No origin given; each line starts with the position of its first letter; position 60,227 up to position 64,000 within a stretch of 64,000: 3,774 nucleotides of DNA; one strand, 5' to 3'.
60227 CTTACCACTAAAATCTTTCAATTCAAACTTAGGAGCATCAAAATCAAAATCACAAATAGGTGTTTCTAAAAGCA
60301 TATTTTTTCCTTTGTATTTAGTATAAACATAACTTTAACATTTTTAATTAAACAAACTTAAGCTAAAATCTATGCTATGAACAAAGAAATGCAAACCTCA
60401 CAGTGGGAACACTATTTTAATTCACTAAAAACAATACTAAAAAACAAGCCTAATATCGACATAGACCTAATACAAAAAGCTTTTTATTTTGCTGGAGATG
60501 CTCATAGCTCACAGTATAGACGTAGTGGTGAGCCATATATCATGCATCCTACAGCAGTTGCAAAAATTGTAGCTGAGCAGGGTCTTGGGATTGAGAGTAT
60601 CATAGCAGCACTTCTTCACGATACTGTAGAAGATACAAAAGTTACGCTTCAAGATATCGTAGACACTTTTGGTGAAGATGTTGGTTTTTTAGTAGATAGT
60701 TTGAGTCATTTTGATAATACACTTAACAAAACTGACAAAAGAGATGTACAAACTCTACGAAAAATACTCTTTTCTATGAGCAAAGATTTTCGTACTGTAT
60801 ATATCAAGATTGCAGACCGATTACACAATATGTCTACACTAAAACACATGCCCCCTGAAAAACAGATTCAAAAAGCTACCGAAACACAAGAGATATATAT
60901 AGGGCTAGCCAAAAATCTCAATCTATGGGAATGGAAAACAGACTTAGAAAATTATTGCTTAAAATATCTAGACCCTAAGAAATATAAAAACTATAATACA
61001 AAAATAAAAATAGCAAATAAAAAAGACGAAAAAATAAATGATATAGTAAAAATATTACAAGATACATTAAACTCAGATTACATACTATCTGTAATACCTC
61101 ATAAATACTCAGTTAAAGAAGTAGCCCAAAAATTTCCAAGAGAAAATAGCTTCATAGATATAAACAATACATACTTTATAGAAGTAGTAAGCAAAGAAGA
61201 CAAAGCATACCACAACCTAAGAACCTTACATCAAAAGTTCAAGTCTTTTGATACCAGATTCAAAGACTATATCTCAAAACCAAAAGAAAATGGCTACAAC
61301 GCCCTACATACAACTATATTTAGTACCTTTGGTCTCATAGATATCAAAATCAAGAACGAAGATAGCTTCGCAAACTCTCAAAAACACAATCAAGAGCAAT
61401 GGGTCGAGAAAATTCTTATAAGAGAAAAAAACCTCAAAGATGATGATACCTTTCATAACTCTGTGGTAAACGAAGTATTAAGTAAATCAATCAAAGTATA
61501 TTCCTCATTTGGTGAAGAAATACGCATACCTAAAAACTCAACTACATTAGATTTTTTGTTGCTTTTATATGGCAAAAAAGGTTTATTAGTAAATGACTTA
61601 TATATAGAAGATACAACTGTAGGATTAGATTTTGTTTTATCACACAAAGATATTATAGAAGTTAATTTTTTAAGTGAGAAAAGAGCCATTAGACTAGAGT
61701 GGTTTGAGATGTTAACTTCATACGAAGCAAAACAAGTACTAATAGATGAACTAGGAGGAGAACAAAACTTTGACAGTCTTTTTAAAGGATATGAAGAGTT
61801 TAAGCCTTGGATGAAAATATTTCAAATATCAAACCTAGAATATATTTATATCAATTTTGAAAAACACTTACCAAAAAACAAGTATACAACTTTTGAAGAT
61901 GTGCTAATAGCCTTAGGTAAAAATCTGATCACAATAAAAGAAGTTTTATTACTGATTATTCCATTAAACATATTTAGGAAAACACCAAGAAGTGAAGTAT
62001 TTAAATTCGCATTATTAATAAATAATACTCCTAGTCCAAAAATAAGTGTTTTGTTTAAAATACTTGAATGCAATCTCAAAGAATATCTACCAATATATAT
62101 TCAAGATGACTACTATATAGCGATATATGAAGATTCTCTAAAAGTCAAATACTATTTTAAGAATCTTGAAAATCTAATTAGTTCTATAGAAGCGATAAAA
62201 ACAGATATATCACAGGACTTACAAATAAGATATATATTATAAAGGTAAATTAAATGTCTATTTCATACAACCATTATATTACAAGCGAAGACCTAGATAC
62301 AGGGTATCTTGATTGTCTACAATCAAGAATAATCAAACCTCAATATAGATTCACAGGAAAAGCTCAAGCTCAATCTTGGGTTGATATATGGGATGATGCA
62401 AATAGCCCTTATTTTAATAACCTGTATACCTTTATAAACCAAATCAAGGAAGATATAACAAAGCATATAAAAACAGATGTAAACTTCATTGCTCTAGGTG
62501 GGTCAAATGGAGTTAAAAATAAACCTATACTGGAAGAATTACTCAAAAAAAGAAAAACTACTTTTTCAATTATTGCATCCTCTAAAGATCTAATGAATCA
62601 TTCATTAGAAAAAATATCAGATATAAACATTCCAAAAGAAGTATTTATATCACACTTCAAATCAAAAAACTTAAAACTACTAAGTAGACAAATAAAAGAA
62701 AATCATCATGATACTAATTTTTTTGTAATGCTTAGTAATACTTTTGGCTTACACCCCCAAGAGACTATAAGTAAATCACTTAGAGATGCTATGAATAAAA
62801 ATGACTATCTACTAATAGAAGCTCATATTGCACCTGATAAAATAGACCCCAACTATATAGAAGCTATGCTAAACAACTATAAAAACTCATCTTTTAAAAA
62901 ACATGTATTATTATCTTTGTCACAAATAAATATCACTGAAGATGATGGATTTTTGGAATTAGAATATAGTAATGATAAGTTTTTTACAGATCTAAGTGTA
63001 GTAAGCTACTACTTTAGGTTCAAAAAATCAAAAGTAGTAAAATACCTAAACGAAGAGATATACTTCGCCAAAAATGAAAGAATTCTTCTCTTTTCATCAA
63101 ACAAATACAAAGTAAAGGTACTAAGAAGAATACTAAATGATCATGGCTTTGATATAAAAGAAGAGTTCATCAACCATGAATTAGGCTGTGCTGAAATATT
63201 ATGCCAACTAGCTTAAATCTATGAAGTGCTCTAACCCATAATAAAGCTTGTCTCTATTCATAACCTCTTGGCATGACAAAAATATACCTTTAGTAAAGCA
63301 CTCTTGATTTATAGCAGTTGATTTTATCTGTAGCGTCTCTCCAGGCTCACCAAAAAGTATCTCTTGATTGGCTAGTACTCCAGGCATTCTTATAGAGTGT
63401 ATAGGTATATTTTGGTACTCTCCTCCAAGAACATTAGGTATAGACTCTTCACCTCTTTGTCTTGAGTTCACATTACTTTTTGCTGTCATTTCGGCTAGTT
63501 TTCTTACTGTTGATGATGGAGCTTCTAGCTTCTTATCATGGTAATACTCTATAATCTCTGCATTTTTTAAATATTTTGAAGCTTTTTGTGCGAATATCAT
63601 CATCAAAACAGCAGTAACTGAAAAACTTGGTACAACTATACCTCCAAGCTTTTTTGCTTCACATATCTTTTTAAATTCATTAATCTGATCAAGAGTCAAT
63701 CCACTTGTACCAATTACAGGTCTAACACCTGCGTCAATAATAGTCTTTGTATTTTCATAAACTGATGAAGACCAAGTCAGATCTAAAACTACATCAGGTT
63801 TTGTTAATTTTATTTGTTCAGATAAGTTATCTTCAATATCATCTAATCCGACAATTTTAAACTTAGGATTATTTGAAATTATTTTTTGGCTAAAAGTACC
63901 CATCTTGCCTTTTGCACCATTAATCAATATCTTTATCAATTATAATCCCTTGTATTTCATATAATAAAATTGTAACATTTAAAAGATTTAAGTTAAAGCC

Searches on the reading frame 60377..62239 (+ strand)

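Call 82: search_protein_families(library=pfam, proteins=[window:60377-62239:+], max_evalue=0.00001)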
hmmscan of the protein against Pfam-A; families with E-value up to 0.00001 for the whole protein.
window:60377-62239:+ (621 aa): 2 families
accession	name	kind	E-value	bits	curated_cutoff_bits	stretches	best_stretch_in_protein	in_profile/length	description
PF13328.12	HD_4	-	5.7e-36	124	27.2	1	35-184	1-156/156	HD domain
PF04607.23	RelA_SpoT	-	5.9e-09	36.6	27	1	258-329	19-93/113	Region found in RelA / SpoT proteins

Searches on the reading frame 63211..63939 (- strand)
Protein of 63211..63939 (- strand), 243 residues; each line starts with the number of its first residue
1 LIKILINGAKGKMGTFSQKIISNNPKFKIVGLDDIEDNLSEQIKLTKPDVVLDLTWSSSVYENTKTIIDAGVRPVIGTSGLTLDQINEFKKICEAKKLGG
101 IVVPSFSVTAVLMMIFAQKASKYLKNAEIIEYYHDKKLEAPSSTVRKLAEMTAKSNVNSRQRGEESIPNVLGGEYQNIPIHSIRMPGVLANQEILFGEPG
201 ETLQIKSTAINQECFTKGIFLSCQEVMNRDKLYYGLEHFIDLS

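Call 16: search_protein_families(library=pfam, proteins=[window:63211-63939:-], max_evalue=0.001)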
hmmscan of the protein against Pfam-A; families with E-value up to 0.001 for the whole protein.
window:63211-63939:- (243 aa): 2 families
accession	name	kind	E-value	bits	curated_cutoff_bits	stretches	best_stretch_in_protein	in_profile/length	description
PF05173.19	DapB_C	-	4.6e-23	82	27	1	110-239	2-120/121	Dihydrodipicolinate reductase, C-terminus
PF01113.26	DapB_N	-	2.2e-15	57.3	25.6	1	2-103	1-121/124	Dihydrodipicolinate reductase, N-terminus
